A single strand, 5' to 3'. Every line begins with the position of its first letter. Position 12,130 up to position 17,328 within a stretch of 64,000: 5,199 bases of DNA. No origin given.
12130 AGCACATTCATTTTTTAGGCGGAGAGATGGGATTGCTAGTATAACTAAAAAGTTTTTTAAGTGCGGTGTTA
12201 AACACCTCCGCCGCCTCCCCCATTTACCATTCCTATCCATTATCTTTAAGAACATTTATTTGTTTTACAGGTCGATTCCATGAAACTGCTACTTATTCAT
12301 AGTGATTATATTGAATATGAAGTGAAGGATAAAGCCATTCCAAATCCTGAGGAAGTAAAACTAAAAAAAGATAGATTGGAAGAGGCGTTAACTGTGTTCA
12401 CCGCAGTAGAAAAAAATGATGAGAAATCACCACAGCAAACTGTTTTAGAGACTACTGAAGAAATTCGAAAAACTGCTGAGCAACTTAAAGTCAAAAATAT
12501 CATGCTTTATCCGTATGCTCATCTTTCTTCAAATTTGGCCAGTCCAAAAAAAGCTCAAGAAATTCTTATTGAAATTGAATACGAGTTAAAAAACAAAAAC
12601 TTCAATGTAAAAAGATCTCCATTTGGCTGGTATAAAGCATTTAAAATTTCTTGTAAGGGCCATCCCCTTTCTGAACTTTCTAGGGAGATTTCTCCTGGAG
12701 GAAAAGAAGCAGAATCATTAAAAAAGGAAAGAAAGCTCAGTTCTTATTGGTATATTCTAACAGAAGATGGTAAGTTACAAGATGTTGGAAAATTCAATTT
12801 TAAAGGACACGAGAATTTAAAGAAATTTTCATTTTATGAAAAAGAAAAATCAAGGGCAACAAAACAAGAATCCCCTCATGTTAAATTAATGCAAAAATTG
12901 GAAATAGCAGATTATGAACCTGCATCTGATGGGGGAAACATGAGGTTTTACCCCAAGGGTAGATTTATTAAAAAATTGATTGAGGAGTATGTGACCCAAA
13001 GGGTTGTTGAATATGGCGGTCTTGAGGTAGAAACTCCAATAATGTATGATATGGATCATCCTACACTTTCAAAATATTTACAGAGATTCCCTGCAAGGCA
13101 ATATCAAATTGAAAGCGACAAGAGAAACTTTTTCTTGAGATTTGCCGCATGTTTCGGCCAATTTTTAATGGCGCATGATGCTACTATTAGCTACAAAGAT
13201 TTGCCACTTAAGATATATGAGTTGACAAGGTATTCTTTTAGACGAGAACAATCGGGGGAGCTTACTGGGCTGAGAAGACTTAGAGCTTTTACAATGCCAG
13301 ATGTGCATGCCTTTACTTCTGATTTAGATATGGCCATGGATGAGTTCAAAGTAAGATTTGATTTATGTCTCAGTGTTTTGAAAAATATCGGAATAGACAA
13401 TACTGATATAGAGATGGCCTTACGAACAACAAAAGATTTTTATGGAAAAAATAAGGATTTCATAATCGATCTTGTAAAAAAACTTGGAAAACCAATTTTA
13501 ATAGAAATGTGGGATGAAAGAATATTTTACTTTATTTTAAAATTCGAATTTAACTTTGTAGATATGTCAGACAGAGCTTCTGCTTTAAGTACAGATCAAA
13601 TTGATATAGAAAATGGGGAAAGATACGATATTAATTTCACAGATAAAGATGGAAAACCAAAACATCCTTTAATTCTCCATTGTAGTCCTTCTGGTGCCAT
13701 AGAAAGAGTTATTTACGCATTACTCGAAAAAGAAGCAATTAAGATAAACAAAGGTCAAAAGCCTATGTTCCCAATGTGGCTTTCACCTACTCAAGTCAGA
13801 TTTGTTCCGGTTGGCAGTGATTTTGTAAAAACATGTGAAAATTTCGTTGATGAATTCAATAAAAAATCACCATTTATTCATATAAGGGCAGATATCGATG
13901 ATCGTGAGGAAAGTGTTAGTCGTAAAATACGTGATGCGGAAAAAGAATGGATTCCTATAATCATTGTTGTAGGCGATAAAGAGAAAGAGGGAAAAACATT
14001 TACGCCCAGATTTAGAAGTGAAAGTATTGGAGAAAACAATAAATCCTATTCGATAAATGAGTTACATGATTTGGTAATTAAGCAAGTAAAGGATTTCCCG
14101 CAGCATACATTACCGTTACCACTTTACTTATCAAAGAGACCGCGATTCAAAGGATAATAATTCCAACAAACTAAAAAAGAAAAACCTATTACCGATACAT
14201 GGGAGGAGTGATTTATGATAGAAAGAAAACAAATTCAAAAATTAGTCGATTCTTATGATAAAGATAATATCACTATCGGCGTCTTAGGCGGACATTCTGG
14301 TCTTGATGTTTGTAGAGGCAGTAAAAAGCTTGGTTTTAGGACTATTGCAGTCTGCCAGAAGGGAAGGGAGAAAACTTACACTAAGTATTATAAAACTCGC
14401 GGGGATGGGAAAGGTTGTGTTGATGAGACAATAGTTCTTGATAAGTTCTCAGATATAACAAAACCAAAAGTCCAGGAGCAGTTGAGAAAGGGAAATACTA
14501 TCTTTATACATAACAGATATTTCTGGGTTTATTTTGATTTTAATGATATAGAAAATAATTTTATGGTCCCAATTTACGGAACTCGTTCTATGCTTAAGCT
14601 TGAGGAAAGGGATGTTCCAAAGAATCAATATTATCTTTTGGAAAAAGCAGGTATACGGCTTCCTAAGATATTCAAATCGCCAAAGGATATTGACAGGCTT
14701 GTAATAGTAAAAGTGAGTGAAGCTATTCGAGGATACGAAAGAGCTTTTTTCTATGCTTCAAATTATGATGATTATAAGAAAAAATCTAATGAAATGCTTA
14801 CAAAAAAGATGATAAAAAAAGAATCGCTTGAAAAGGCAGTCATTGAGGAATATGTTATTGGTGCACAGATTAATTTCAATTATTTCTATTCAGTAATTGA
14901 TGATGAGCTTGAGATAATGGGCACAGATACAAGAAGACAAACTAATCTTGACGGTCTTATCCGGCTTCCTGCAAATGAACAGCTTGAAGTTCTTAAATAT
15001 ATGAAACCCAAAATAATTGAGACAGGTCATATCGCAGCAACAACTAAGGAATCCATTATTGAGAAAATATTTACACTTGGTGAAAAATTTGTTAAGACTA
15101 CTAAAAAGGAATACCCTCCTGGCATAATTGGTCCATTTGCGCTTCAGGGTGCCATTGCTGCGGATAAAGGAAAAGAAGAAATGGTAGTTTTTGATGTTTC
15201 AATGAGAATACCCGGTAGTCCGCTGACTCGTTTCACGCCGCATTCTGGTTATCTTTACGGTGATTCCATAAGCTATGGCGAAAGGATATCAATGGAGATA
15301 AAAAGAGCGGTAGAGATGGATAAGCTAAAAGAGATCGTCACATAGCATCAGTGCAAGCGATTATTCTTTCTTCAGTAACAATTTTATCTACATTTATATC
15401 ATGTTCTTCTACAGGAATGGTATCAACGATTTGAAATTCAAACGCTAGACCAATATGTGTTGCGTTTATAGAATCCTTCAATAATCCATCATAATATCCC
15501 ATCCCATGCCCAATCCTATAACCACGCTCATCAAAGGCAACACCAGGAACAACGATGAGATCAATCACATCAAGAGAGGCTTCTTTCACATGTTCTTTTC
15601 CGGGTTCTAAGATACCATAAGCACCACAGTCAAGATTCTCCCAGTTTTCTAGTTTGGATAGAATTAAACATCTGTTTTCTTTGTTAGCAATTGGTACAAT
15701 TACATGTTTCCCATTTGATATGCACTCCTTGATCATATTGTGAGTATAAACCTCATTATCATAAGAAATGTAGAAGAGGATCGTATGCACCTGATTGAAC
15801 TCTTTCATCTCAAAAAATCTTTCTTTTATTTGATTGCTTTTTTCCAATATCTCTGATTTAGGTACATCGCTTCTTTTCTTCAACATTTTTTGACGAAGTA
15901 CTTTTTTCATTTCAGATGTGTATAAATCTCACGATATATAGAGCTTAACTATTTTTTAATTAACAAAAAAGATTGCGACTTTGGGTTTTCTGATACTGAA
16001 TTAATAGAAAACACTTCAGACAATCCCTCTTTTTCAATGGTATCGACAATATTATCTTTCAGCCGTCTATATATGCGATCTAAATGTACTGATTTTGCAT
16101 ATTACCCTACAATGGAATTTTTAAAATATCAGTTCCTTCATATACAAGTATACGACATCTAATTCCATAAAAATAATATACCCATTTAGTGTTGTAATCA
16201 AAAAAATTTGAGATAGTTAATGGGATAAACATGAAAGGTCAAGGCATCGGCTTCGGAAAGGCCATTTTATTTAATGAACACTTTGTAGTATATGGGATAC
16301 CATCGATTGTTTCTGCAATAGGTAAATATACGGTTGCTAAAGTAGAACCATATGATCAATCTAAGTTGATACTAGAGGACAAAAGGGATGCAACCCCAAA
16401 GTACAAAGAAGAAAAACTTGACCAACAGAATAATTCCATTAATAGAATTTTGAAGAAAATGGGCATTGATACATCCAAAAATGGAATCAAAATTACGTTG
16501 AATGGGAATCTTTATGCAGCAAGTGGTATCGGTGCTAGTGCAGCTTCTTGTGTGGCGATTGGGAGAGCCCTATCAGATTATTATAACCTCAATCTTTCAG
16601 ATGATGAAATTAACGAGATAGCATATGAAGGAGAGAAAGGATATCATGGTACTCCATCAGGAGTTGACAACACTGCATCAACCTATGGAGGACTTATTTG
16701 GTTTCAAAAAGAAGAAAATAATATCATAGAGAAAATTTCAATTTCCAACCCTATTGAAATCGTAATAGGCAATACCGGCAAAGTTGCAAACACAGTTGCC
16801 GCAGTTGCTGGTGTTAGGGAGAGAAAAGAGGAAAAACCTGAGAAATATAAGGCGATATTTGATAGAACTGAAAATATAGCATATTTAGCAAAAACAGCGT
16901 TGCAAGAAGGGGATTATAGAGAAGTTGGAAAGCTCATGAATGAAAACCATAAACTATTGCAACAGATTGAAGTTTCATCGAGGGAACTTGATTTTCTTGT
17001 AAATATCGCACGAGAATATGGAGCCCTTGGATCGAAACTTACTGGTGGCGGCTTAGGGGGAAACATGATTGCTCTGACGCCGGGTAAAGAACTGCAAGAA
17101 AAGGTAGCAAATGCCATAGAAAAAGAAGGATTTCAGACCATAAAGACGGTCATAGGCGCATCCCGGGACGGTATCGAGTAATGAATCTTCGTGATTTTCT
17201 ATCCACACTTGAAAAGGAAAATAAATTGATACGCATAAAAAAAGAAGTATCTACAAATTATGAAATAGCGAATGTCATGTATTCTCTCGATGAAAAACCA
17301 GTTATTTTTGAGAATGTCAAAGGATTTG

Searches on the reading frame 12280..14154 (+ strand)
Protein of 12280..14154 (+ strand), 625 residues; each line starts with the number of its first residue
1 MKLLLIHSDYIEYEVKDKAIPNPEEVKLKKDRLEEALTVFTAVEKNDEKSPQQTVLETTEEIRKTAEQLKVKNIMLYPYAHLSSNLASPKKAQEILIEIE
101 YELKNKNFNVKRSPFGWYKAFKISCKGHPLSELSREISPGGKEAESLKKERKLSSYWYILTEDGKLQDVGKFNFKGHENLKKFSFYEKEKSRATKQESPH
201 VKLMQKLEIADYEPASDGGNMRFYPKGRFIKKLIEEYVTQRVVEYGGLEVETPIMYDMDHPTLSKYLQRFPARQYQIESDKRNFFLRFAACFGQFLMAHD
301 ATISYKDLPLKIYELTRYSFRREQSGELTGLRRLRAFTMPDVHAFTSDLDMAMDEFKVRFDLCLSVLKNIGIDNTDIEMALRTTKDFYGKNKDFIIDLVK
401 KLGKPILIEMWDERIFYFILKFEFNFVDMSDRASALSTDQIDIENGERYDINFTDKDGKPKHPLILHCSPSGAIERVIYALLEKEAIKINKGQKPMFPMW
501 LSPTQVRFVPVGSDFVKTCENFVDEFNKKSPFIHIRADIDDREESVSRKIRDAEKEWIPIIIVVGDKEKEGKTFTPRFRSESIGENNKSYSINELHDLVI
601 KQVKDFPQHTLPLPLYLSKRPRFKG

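Call 42: search_protein_families(library=pfam, proteins=[window:12280-14154:+], max_evalue=0.00001)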
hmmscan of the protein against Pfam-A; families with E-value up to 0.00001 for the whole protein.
window:12280-14154:+ (625 aa): 3 families
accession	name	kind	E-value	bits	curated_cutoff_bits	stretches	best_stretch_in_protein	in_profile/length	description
PF08915.16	tRNA-Thr_ED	-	9.5e-55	184.9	30.2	1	1-137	1-137/137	Archaea-specific editing domain of threonyl-tRNA synthetase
PF00587.30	tRNA-synt_2b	-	3.3e-19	70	29.3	1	275-484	1-178/179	tRNA synthetase class II core domain (G, H, P, S and T)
PF03129.25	HGTP_anticodon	-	2.5e-13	50.4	21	1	505-599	1-91/94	Anticodon binding domain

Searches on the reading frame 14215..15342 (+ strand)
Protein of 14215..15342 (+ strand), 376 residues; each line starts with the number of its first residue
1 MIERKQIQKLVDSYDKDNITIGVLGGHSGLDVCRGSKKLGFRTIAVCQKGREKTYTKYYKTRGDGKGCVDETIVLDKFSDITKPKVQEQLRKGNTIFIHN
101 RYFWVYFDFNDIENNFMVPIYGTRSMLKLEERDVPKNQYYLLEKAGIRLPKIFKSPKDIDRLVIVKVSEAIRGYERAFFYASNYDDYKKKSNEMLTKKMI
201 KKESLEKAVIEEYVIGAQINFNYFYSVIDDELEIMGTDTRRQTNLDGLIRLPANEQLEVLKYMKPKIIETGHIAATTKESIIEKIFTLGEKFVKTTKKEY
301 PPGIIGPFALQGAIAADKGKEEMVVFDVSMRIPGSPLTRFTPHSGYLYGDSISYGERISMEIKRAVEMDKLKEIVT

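Call 42: search_protein_families(library=pfam, proteins=[window:14215-15342:+], max_evalue=0.00001)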
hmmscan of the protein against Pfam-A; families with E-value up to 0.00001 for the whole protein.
window:14215-15342:+ (376 aa): 2 families
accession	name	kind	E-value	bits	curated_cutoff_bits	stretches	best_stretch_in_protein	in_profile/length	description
PF06973.17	DUF1297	-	1.5e-64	217.5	23.8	1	186-376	1-188/188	Domain of unknown function (DUF1297)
PF06849.18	DUF1246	-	3.5e-38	130.8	25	1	21-153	1-122/122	Protein of unknown function (DUF1246)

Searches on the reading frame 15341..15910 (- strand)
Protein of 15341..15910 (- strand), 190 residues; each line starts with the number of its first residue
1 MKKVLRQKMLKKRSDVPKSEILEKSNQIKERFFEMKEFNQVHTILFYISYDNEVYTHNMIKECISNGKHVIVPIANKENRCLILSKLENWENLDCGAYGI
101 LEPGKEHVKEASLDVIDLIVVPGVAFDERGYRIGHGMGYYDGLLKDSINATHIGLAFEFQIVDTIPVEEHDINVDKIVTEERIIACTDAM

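Call 42: search_protein_families(library=pfam, proteins=[window:15341-15910:-], max_evalue=0.00001)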
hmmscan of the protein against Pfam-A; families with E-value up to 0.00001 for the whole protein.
window:15341-15910:- (190 aa): 1 family
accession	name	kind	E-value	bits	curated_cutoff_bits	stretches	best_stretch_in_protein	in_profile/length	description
PF01812.26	5-FTHF_cyc-lig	-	5.9e-46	157.2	27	1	2-180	1-186/186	5-formyltetrahydrofolate cyclo-ligase family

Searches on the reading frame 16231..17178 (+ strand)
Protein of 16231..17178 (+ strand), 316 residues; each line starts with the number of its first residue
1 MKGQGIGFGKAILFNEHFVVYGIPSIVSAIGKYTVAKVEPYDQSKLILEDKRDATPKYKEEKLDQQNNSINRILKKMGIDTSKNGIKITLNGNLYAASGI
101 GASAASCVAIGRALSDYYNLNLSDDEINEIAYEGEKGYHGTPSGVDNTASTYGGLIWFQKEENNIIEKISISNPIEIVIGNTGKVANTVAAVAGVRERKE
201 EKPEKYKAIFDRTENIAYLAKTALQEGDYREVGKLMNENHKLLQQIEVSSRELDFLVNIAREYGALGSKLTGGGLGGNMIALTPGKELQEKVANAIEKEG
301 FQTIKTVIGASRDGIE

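Call 42: search_protein_families(library=pfam, proteins=[window:16231-17178:+], max_evalue=0.00001)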
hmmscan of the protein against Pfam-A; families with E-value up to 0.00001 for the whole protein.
window:16231-17178:+ (316 aa): 3 families
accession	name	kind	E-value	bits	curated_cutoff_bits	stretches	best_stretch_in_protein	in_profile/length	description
PF00288.32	GHMP_kinases_N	-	3.5e-18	66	22.3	1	71-154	8-87/87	GHMP kinases N terminal domain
PF08544.19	GHMP_kinases_C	-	1.6e-16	60.9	21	1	221-299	2-82/85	GHMP kinases C terminal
PF22700.2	MVD-like_N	-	5e-06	26.7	27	1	61-134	55-131/157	Diphosphomevalonate decarboxylase-like N-terminal domain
